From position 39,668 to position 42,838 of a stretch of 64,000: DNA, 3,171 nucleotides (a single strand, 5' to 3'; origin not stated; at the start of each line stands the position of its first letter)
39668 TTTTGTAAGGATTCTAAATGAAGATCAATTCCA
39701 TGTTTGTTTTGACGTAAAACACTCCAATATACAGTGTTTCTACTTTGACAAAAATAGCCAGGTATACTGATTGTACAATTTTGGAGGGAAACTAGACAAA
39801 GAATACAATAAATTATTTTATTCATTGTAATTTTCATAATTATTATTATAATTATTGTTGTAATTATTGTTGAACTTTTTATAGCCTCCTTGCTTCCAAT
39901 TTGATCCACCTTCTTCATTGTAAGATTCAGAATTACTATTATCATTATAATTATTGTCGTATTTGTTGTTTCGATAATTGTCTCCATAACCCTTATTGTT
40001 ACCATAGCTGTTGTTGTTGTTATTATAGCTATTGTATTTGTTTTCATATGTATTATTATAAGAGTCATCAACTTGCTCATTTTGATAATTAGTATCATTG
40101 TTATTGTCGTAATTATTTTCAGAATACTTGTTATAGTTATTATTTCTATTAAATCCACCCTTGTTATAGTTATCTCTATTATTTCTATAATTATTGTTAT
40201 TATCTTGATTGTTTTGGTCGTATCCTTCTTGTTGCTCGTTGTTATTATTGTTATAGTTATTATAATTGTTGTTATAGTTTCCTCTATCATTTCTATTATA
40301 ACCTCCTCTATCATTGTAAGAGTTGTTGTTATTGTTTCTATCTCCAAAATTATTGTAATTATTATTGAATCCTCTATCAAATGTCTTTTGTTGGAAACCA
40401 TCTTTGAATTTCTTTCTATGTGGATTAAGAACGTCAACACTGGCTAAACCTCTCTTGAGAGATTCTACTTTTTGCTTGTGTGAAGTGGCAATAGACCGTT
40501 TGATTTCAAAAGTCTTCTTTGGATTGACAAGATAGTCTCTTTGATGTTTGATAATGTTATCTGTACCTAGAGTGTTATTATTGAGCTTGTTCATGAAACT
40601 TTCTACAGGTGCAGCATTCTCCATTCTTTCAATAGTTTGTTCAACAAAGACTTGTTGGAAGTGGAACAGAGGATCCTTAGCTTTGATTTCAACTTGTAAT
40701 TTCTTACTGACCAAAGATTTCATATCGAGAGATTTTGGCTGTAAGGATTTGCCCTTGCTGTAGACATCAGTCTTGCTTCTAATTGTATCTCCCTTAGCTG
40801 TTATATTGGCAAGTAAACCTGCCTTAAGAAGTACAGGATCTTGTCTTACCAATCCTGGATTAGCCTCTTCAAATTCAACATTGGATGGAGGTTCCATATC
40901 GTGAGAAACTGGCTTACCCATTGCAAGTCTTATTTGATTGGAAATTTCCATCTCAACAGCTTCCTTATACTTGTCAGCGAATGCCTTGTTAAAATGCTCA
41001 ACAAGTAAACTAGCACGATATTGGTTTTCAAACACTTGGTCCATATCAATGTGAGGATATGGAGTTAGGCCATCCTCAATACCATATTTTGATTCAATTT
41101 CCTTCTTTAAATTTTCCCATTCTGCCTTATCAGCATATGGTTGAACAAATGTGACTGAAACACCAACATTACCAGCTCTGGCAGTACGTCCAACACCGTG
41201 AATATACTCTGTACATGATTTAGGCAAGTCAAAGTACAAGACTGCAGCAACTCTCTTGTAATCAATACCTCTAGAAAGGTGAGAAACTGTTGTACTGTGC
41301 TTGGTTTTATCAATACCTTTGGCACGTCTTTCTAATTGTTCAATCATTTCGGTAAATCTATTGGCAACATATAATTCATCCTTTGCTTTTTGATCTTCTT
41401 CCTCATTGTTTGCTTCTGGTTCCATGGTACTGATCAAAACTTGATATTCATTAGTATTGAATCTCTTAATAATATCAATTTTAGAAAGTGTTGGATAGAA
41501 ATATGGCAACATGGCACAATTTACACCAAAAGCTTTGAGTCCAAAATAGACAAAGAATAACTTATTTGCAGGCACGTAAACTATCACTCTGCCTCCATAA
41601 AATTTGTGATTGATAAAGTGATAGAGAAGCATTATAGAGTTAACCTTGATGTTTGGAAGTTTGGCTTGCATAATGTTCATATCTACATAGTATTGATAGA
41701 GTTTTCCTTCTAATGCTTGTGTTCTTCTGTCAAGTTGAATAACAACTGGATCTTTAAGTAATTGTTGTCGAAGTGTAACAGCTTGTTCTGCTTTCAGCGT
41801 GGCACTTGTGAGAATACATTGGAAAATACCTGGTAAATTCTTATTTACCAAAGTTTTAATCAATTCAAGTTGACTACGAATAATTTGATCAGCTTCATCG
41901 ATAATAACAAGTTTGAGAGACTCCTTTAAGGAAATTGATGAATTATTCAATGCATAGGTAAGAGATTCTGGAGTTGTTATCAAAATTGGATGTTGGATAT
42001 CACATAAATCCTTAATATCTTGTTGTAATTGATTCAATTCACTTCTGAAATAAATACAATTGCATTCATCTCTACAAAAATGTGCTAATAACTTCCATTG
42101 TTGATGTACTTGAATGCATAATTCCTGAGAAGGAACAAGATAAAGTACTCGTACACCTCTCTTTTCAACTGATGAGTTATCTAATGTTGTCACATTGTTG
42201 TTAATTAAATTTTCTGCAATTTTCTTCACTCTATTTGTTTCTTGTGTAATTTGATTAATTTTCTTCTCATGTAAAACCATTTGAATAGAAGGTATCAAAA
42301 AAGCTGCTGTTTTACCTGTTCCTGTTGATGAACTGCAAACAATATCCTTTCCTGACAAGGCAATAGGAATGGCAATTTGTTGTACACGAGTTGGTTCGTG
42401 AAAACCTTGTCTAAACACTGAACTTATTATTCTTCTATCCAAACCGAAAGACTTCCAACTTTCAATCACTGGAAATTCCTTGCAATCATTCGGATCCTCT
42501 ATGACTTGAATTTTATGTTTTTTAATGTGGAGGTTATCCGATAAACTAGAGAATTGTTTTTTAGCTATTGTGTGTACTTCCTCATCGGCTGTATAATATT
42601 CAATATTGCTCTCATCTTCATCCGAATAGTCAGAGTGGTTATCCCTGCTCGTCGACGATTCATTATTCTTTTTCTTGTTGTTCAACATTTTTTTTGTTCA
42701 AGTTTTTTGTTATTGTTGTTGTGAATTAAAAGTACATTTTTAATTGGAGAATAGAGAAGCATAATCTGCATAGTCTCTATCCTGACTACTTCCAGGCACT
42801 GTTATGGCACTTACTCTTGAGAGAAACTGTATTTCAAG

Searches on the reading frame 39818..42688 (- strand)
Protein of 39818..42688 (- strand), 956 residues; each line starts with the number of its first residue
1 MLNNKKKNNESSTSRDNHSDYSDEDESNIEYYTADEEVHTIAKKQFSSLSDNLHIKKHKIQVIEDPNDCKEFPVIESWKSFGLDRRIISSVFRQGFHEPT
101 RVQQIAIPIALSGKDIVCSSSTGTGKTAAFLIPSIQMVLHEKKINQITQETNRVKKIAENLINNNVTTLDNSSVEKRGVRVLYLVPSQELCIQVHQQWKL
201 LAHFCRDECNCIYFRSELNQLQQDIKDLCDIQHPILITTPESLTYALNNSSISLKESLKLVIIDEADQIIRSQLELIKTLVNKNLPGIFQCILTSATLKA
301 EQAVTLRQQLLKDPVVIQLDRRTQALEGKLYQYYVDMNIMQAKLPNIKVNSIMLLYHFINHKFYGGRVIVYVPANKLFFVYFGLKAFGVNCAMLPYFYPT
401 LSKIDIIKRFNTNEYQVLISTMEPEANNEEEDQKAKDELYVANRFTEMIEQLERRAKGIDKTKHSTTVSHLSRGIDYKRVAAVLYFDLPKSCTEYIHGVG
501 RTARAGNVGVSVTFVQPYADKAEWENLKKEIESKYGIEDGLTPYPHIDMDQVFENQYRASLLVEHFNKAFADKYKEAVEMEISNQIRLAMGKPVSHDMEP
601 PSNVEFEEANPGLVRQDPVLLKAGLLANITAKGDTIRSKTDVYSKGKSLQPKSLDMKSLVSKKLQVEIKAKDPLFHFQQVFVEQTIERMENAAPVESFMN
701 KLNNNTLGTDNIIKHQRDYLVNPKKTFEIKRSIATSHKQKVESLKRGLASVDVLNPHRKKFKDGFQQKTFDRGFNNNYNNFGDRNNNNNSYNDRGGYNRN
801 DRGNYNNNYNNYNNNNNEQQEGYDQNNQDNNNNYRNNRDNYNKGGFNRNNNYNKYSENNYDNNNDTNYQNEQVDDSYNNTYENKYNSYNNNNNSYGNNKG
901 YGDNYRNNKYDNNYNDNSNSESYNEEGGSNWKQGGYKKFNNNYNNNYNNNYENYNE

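Call 20: search_protein_families(library=pfam, proteins=[window:39818-42688:-], max_evalue=0.01)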
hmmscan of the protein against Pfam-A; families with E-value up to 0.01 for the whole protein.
window:39818-42688:- (956 aa): 4 families
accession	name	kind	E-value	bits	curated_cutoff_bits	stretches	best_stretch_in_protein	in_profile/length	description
PF00270.35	DEAD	-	2e-29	102.9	26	1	100-301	1-162/167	DEAD/DEAH box helicase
PF00271.37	Helicase_C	-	4.6e-11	43.4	23.5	1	469-506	73-110/110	Helicase conserved C-terminal domain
PF04851.21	ResIII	-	8.3e-05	23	22.5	1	117-282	27-151/164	Type III restriction enzyme, res subunit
PF13245.12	AAA_19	-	0.0082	16.8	25.1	0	103-283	1-117/134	AAA domain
